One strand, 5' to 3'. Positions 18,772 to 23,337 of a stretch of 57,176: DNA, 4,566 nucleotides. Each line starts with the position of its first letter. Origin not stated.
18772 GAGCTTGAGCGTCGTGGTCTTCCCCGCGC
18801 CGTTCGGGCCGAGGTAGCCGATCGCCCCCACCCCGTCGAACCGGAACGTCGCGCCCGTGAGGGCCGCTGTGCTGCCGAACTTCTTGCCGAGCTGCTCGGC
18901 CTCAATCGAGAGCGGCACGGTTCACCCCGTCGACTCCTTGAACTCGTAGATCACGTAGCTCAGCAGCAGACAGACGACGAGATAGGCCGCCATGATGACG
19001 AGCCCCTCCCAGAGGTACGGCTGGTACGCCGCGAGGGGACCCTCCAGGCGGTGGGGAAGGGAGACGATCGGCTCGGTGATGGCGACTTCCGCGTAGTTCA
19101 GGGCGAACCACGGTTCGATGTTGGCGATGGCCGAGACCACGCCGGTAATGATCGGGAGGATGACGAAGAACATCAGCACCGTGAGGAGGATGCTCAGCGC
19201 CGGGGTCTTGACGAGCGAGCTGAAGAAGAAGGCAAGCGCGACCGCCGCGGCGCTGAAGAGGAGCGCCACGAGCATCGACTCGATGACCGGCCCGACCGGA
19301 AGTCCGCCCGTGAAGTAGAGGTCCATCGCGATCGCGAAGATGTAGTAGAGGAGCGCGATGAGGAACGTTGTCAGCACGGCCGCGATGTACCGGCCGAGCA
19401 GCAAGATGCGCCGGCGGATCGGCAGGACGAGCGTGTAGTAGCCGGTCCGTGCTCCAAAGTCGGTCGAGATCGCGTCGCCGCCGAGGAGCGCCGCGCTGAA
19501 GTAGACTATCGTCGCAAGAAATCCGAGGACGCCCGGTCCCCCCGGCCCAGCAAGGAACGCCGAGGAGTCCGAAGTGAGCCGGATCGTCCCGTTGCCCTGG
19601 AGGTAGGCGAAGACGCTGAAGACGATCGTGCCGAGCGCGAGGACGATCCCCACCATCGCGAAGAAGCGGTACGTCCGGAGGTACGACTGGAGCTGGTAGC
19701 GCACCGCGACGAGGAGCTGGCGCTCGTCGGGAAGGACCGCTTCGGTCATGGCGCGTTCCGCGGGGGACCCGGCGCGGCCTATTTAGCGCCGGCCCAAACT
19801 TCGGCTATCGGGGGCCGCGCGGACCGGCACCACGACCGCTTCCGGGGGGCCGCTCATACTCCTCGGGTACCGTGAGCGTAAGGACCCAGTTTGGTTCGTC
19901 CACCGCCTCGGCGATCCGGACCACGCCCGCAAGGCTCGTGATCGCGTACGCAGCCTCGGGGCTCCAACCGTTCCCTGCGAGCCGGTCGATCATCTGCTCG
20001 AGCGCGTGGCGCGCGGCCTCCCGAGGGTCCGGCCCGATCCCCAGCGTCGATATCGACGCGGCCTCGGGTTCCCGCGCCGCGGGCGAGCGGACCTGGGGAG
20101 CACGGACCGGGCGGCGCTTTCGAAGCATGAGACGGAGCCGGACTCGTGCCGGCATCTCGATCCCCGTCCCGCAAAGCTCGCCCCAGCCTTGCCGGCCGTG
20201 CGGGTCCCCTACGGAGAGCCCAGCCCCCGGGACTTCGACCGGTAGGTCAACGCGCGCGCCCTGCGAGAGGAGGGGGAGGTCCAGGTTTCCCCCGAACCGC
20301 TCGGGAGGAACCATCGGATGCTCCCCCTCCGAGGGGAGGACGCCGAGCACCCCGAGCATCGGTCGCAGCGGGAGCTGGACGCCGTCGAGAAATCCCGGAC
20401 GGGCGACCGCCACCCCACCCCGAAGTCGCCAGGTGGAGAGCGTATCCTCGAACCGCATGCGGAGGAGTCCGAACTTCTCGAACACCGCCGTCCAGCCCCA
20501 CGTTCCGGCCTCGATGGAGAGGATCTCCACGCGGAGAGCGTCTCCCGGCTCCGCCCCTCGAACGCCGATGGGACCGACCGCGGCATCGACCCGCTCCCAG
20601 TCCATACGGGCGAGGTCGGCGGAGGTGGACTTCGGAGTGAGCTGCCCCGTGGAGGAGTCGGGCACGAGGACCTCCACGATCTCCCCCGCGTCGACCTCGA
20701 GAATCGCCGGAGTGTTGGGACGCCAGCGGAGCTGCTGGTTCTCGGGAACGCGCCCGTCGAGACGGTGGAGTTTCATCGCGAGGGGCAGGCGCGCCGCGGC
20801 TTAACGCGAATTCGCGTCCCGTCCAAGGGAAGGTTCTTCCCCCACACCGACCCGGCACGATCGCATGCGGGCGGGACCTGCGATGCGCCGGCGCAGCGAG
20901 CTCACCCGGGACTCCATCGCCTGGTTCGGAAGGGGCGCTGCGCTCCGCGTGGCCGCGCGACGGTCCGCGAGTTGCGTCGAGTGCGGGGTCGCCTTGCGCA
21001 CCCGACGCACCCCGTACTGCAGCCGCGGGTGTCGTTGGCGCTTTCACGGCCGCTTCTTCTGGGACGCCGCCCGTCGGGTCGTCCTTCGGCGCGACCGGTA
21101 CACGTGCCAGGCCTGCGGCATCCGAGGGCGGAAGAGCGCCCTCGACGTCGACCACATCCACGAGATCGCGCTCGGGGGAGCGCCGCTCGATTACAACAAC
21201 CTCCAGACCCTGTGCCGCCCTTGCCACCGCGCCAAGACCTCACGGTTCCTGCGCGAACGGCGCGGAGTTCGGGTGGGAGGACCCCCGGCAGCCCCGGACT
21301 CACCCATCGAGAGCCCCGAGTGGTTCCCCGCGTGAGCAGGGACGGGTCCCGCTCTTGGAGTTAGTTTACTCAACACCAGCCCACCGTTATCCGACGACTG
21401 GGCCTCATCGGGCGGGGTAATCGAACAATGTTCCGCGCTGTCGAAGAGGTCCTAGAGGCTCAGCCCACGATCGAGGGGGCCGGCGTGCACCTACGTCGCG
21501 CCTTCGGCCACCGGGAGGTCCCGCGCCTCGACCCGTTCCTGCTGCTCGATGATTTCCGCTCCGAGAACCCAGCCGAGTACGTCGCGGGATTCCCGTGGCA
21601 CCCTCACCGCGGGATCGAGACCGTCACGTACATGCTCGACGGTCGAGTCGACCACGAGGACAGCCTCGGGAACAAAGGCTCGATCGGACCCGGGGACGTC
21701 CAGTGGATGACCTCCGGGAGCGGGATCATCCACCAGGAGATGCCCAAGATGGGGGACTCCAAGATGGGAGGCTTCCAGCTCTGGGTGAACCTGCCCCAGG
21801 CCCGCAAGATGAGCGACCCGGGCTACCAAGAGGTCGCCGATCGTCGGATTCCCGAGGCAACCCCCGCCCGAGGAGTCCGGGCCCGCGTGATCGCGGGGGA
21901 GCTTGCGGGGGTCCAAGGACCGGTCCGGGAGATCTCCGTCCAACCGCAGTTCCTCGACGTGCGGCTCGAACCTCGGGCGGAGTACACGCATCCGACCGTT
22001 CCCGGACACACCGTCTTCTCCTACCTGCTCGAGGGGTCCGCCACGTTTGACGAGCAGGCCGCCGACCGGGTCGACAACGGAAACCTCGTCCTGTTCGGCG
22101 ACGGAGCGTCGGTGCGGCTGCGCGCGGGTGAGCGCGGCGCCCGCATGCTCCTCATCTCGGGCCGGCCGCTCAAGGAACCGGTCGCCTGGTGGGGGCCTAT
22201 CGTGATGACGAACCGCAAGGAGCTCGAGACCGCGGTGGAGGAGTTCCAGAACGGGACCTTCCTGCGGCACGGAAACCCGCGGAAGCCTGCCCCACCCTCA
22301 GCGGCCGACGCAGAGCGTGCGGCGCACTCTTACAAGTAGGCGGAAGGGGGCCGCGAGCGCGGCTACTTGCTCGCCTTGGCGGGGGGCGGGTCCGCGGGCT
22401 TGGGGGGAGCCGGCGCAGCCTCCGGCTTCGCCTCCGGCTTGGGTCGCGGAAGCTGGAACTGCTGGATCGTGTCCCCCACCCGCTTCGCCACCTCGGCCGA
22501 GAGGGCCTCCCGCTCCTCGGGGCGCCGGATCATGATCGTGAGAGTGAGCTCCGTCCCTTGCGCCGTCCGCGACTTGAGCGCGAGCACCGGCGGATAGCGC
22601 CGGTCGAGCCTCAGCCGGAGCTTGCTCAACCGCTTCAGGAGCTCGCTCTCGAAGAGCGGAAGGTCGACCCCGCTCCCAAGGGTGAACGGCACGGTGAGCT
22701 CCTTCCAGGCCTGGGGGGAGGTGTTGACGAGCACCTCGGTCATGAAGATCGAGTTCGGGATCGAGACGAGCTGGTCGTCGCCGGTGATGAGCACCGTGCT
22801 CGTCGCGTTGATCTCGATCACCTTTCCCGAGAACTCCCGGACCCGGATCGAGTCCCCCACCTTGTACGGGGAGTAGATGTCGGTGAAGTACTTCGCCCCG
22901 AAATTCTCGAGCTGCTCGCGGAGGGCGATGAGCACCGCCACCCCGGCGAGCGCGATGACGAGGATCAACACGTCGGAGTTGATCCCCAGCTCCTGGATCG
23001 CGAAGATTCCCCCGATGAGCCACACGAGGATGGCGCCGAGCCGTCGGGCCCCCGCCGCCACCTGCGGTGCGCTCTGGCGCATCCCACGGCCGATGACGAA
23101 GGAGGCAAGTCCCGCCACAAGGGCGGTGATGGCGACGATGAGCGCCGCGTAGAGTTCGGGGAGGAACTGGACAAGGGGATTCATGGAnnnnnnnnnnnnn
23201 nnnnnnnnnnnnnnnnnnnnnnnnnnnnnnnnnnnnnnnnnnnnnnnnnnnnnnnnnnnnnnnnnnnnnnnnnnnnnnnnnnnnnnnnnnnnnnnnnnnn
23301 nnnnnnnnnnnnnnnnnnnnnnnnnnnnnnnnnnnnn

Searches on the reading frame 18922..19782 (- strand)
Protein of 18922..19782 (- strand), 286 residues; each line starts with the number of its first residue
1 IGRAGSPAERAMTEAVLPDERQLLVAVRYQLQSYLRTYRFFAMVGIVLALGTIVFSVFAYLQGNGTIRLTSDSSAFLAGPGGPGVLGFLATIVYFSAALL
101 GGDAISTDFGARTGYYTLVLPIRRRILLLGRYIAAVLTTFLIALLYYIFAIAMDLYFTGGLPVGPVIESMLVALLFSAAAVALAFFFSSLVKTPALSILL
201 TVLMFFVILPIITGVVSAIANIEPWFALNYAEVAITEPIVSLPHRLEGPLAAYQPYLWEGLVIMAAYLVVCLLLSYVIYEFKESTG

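Call 60: search_protein_families(library=pfam, proteins=[window:18922-19782:-], max_evalue=0.0001)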
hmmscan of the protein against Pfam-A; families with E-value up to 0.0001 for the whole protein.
window:18922-19782:- (286 aa): 3 families
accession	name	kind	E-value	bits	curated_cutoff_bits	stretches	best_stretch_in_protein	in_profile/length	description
PF12679.13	ABC2_membrane_2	-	1.2e-09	38.3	27.2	1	52-280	30-279/283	ABC-2 family transporter protein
PF12698.13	ABC2_membrane_3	-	4.1e-06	26.6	31.6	1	85-276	164-346/347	ABC-2 family transporter protein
PF13346.12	ABC2_membrane_5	-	7.3e-05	22.8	25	1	87-277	37-198/205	ABC-2 family transporter protein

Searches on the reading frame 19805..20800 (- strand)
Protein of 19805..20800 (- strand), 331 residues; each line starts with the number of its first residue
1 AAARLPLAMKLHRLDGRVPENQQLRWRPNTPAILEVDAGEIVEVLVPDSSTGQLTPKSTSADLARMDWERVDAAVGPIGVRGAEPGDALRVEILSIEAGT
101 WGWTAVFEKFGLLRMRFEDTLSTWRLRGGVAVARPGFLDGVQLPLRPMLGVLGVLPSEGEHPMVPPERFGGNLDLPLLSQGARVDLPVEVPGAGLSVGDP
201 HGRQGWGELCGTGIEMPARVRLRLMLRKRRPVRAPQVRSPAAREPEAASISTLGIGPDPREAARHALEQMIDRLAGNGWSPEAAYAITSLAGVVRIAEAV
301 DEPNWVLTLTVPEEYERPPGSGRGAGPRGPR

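Call 61: search_protein_families(library=pfam, proteins=[window:19805-20800:-], max_evalue=0.0001)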
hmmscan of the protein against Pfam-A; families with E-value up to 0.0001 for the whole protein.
window:19805-20800:- (331 aa): 1 family
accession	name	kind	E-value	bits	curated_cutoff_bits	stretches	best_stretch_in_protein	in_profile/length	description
PF03069.20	FmdA_AmdA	-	7.7e-52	176.9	27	2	164-314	204-369/373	Acetamidase/Formamidase family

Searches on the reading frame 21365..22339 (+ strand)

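Call 61: search_protein_families(library=pfam, proteins=[window:21365-22339:+], max_evalue=0.0001)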
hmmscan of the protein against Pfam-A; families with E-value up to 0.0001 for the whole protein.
window:21365-22339:+ (324 aa): 2 families
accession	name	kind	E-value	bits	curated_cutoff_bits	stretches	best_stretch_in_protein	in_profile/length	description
PF02678.22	Pirin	-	5.5e-37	126.5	26.1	1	41-141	2-108/108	Pirin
PF05726.19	Pirin_C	-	4.8e-27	94.8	27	1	197-299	2-102/103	Pirin C-terminal cupin domain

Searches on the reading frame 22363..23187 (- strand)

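Call 61: search_protein_families(library=pfam, proteins=[window:22363-23187:-], max_evalue=0.0001)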
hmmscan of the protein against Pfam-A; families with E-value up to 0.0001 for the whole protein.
window:22363-23187:- (274 aa): 1 family
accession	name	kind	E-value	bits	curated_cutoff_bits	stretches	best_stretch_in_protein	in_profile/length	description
PF00924.24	MS_channel_2nd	-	2.4e-11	44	20.2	1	106-157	16-67/68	Mechanosensitive ion channel, beta-domain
